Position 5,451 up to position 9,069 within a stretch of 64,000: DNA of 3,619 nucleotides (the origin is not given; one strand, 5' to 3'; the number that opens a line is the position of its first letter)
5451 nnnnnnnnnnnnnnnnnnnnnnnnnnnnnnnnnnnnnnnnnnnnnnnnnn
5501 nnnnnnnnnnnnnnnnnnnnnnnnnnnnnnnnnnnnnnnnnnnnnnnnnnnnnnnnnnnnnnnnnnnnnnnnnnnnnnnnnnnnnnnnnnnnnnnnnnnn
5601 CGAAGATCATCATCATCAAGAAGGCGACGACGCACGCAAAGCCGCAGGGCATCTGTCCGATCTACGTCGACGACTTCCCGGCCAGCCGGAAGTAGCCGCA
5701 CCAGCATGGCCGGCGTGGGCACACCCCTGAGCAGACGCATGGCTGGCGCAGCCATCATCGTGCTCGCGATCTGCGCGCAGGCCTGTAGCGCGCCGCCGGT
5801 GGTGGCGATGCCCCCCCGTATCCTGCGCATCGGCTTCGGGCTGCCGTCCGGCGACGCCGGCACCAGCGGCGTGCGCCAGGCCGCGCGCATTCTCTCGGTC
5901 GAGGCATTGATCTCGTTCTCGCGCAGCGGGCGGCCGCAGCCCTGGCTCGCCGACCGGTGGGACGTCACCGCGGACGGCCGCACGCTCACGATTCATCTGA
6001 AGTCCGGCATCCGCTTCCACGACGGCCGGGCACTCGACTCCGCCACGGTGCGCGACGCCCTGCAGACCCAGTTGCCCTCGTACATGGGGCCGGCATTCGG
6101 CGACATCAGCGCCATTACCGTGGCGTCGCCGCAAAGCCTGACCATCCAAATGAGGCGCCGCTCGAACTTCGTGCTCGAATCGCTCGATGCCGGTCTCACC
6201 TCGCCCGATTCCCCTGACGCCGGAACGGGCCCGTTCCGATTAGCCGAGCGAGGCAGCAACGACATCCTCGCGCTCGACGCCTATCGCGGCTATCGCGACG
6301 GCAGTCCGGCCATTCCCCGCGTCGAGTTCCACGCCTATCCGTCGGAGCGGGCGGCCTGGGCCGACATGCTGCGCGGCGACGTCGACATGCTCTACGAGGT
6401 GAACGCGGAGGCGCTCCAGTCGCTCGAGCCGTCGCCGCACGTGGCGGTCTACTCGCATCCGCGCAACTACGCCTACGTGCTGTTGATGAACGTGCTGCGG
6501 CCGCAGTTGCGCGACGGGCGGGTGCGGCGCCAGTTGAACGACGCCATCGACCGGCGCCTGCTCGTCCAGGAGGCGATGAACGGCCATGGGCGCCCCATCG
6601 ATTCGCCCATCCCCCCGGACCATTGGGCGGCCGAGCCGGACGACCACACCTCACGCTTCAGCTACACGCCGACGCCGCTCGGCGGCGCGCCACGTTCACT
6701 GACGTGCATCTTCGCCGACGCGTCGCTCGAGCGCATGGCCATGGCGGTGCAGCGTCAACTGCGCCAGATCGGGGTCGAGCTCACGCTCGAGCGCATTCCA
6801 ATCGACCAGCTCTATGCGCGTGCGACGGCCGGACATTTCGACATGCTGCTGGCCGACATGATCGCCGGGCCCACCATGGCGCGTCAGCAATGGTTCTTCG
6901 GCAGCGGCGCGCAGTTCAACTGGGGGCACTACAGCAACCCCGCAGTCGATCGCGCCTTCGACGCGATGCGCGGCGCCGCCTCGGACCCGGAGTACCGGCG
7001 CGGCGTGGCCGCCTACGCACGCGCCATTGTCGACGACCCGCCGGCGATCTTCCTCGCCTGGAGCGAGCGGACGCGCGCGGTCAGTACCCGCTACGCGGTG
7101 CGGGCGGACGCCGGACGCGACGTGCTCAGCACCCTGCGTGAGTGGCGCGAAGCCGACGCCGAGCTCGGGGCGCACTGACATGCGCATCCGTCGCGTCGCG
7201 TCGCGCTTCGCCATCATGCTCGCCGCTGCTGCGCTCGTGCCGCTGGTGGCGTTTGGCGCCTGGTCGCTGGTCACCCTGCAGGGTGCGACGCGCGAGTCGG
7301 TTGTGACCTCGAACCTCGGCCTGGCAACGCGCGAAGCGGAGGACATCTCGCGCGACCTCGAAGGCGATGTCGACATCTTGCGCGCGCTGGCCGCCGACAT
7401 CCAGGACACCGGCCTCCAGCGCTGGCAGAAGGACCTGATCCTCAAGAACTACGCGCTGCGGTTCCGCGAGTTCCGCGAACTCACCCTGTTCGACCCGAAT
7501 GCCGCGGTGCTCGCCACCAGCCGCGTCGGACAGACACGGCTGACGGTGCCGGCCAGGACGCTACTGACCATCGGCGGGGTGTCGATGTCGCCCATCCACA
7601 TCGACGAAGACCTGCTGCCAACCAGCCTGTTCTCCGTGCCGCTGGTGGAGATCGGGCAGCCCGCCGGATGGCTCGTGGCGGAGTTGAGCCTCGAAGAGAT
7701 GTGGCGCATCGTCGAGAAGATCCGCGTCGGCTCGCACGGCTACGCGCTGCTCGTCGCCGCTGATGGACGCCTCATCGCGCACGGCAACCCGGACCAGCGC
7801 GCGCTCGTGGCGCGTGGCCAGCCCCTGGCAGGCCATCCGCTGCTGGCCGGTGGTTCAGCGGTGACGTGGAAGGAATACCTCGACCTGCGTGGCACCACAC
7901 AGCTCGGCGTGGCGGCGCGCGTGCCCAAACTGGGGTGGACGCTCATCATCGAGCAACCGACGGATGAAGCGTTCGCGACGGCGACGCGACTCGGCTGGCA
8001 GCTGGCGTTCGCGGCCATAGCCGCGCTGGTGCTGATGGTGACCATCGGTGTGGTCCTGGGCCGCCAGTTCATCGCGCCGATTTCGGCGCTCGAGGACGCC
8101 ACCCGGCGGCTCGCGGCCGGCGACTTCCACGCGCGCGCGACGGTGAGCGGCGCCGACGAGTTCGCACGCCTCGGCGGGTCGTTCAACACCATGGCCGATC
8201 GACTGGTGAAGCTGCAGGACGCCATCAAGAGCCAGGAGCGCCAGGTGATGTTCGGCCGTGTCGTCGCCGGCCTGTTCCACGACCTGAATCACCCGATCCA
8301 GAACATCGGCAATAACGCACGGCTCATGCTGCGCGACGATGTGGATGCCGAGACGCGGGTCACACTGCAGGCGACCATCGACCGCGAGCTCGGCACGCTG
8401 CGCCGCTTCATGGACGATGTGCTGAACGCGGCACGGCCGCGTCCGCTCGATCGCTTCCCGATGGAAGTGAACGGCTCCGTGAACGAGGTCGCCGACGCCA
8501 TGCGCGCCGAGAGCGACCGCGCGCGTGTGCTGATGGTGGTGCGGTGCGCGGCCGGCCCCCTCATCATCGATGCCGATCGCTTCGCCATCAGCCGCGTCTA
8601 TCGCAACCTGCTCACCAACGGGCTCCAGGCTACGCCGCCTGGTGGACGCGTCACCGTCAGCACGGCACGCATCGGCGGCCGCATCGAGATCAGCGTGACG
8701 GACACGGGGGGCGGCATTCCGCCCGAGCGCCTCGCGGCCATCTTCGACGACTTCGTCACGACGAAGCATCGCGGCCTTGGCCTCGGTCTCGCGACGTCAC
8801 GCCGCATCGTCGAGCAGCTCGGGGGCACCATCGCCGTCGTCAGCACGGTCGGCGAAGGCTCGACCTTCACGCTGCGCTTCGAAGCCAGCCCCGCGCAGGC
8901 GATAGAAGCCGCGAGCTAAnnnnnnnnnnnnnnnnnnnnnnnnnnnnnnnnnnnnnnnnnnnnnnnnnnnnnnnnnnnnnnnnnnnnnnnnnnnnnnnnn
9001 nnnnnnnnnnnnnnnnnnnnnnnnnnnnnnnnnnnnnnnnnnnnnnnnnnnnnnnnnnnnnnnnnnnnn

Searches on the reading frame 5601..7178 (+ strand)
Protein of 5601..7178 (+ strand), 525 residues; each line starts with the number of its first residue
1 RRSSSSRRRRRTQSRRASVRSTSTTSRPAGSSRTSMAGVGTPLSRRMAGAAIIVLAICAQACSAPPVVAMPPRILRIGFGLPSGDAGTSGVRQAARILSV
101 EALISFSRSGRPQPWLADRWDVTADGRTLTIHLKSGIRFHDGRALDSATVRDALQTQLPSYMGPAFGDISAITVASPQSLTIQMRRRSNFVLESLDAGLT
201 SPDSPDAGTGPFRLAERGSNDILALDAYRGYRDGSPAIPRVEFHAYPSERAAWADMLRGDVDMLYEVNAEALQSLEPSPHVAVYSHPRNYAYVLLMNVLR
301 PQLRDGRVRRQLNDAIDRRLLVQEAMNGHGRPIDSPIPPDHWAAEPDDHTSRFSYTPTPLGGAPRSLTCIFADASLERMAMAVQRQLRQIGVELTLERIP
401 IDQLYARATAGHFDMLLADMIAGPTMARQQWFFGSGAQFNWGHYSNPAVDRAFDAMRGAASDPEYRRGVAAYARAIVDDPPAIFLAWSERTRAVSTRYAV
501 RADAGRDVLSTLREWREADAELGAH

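Call 34: search_protein_families(library=pfam, proteins=[window:5601-7178:+], max_evalue=0.001)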
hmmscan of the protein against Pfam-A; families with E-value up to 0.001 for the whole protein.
window:5601-7178:+ (525 aa): 1 family
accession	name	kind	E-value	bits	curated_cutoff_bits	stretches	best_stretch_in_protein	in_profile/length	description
PF00496.27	SBP_bac_5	-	1.5e-46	159.6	32.4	1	112-425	2-351/368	Bacterial extracellular solute-binding proteins, family 5 Middle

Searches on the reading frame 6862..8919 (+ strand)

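Call 10: search_protein_families(library=pfam, proteins=[window:6862-8919:+], max_evalue=0.001)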
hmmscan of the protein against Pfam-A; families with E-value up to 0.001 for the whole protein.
window:6862-8919:+ (685 aa): 4 families
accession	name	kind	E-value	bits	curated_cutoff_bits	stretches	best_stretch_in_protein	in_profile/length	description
PF02518.31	HATPase_c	-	7e-26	91.3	26.4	1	572-675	2-109/111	Histidine kinase-, DNA gyrase B-, and HSP90-like ATPase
PF00672.30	HAMP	-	8.5e-16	58.5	25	1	399-449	2-52/53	HAMP domain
PF02743.24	dCache_1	-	1.1e-13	51.8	45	1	147-364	7-240/240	Cache domain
PF00512.31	HisKA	-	0.00059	20.3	26.9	0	466-526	4-63/66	His Kinase A (phospho-acceptor) domain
